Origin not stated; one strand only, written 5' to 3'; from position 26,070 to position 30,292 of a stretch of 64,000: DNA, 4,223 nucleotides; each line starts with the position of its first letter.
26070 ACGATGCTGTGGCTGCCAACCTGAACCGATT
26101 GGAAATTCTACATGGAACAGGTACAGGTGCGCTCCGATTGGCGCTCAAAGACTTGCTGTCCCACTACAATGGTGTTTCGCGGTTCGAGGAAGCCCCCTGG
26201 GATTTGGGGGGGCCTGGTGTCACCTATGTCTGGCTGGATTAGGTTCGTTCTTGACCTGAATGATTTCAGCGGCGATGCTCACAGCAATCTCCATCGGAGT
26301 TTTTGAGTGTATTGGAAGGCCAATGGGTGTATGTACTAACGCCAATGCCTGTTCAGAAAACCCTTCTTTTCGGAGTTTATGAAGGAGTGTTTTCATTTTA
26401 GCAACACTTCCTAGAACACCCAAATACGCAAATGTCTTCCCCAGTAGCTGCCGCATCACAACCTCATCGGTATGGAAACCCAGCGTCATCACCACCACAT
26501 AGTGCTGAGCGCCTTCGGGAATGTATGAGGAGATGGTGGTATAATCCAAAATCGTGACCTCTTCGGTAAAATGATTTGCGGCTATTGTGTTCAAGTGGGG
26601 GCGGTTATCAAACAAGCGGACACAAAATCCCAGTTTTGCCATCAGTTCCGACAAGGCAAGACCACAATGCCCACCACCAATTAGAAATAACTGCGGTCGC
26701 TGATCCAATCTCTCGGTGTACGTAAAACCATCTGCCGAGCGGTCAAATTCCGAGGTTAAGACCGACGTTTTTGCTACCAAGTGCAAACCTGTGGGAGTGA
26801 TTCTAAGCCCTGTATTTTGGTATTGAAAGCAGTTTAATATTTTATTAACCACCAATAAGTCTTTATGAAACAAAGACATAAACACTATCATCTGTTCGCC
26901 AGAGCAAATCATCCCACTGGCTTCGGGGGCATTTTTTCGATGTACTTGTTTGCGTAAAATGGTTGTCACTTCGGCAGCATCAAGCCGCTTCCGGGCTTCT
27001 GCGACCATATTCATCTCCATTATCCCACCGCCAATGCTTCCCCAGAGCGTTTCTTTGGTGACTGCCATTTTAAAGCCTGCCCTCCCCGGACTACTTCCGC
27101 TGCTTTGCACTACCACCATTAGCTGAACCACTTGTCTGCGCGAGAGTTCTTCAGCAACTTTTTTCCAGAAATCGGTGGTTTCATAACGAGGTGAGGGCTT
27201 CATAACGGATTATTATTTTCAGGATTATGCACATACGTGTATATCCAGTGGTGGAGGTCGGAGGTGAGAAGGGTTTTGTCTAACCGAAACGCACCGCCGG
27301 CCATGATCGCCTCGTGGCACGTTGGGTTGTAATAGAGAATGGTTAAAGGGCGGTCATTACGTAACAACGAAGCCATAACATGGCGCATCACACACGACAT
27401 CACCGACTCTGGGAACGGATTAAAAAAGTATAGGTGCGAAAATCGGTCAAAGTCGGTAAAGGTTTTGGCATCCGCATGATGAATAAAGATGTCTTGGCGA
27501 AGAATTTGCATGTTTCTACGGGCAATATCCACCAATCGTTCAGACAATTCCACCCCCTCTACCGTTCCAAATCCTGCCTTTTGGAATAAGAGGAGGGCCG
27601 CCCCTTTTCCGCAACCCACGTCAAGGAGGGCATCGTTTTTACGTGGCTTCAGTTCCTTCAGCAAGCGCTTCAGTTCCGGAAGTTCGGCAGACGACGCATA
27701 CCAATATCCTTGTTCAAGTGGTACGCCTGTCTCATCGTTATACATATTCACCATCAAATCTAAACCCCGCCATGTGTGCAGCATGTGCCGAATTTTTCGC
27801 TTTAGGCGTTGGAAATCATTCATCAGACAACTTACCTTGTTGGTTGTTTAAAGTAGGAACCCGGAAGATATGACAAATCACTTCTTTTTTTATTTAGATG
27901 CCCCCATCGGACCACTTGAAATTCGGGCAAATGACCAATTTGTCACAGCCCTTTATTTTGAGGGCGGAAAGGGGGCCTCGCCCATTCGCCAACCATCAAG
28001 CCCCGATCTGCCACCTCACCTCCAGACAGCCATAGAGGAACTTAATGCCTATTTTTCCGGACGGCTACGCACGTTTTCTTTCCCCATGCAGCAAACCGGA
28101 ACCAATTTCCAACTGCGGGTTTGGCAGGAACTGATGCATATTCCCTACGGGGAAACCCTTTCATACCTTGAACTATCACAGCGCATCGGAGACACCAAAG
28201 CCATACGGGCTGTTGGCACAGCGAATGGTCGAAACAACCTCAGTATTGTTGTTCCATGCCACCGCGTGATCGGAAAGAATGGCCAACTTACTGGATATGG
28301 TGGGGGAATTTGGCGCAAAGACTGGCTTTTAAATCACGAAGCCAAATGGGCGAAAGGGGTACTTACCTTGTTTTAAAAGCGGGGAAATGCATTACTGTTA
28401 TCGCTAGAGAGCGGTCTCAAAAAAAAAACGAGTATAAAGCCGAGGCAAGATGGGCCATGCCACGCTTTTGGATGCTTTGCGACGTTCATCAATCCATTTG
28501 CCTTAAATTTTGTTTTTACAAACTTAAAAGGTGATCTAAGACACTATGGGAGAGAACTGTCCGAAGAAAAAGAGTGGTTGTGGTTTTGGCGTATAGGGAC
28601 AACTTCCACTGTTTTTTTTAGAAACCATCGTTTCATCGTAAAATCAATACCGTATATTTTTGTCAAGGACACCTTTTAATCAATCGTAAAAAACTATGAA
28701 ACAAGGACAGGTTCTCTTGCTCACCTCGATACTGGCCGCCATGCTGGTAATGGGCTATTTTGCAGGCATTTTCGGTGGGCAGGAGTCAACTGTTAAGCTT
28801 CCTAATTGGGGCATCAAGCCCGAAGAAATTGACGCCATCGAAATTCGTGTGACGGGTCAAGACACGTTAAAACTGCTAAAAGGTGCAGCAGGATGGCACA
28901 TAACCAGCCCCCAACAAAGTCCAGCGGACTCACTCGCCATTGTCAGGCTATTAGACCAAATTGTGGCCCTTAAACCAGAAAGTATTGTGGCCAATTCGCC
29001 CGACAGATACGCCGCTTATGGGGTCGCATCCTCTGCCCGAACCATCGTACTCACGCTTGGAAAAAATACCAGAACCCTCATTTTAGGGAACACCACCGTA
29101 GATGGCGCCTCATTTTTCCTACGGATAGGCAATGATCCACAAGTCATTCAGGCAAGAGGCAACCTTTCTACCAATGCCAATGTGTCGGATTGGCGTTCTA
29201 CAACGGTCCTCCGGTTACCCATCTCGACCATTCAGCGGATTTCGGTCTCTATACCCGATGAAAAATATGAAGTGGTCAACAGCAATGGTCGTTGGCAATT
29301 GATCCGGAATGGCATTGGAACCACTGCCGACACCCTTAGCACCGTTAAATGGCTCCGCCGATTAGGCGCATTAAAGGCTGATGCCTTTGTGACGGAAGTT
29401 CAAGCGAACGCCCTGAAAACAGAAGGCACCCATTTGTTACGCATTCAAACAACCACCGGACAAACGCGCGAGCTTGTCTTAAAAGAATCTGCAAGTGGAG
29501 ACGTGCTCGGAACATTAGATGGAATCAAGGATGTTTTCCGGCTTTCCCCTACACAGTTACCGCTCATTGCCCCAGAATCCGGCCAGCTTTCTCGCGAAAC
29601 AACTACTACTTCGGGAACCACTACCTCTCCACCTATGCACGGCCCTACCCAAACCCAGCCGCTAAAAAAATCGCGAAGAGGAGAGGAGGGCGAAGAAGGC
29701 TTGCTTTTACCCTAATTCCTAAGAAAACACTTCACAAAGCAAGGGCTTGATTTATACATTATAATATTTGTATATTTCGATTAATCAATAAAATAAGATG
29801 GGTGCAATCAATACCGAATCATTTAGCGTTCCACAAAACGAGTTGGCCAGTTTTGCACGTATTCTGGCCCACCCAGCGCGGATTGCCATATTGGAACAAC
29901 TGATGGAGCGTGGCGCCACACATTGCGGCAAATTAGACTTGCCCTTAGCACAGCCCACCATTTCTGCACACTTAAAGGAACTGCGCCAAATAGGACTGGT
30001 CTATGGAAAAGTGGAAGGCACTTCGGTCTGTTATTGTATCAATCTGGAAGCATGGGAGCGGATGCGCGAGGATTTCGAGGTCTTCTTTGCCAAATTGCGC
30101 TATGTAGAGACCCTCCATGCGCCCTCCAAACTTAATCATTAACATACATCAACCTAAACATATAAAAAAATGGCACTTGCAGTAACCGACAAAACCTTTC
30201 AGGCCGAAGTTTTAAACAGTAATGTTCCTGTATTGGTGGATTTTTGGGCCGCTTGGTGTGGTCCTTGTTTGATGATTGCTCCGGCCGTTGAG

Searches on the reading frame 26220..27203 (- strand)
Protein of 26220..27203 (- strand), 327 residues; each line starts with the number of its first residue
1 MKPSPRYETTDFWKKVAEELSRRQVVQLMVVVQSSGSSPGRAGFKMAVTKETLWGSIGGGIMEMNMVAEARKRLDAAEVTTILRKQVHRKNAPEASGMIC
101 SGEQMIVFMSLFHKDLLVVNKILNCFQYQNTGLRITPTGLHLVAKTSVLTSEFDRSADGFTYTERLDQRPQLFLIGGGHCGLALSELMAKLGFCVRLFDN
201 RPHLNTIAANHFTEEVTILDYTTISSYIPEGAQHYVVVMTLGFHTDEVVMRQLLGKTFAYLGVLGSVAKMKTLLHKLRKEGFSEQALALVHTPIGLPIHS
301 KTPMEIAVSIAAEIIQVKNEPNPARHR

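Call 95: search_protein_families(library=pfam, proteins=[window:26220-27203:-], max_evalue=0.001)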
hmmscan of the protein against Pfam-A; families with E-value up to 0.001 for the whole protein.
window:26220-27203:- (327 aa): 3 families
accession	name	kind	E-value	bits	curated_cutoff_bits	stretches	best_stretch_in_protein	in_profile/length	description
PF13478.12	XdhC_C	-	2.9e-34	118.7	29.7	1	172-314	1-125/125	XdhC Rossmann domain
PF02625.21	XdhC_CoxI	-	2.7e-11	43.7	24.3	1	23-78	5-61/68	XdhC and CoxI family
PF13450.12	NAD_binding_8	-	7.8e-05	23.3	21.9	1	175-204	2-31/68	NAD(P)-binding Rossmann-like domain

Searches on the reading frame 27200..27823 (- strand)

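Call 95: search_protein_families(library=pfam, proteins=[window:27200-27823:-], max_evalue=0.001)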
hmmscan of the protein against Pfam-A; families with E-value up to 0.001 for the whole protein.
window:27200-27823:- (207 aa): 5 families
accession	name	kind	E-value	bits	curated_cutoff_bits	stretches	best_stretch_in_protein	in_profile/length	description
PF13649.12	Methyltransf_25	-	1.9e-08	35.3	27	1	67-135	2-72/97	Methyltransferase domain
PF13489.12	Methyltransf_23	-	1.9e-08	34.7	27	1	51-119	9-67/164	Methyltransferase domain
PF08241.18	Methyltransf_11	-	3.5e-06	28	21.2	1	67-126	1-62/95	Methyltransferase domain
PF13847.12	Methyltransf_31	-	0.00011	22.4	27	1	61-108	2-51/145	Methyltransferase domain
PF05175.20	MTS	-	0.00043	20.4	23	1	54-121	23-92/170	Methyltransferase small domain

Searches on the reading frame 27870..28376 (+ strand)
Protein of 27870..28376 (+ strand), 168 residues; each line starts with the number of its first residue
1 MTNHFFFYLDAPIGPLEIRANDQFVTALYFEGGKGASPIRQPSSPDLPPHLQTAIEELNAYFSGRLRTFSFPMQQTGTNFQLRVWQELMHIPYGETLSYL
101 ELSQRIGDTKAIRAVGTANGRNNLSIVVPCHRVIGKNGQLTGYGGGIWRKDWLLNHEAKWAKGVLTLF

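Call 95: search_protein_families(library=pfam, proteins=[window:27870-28376:+], max_evalue=0.001)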
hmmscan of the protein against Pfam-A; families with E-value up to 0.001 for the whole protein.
window:27870-28376:+ (168 aa): 2 families
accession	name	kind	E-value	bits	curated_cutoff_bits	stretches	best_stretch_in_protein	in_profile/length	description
PF01035.26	DNA_binding_1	-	6.1e-33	113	27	1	79-158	1-80/81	6-O-methylguanine DNA methyltransferase, DNA binding domain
PF02870.21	Methyltransf_1N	-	8.9e-07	29.8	21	1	8-73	5-69/71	6-O-methylguanine DNA methyltransferase, ribonuclease-like domain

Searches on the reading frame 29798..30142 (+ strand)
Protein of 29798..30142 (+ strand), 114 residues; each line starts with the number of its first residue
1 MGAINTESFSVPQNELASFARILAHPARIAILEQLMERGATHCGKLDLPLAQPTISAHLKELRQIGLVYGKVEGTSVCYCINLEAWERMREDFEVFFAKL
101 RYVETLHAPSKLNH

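Call 95: search_protein_families(library=pfam, proteins=[window:29798-30142:+], max_evalue=0.001)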
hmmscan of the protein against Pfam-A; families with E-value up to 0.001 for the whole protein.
window:29798-30142:+ (114 aa): 2 families
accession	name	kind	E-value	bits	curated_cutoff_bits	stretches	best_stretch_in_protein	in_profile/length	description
PF01022.26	HTH_5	-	1.5e-06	28.4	22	1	26-68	2-45/47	Bacterial regulatory protein, arsR family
PF12840.13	HTH_20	-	1.2e-05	25.6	27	1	23-68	1-48/51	Helix-turn-helix domain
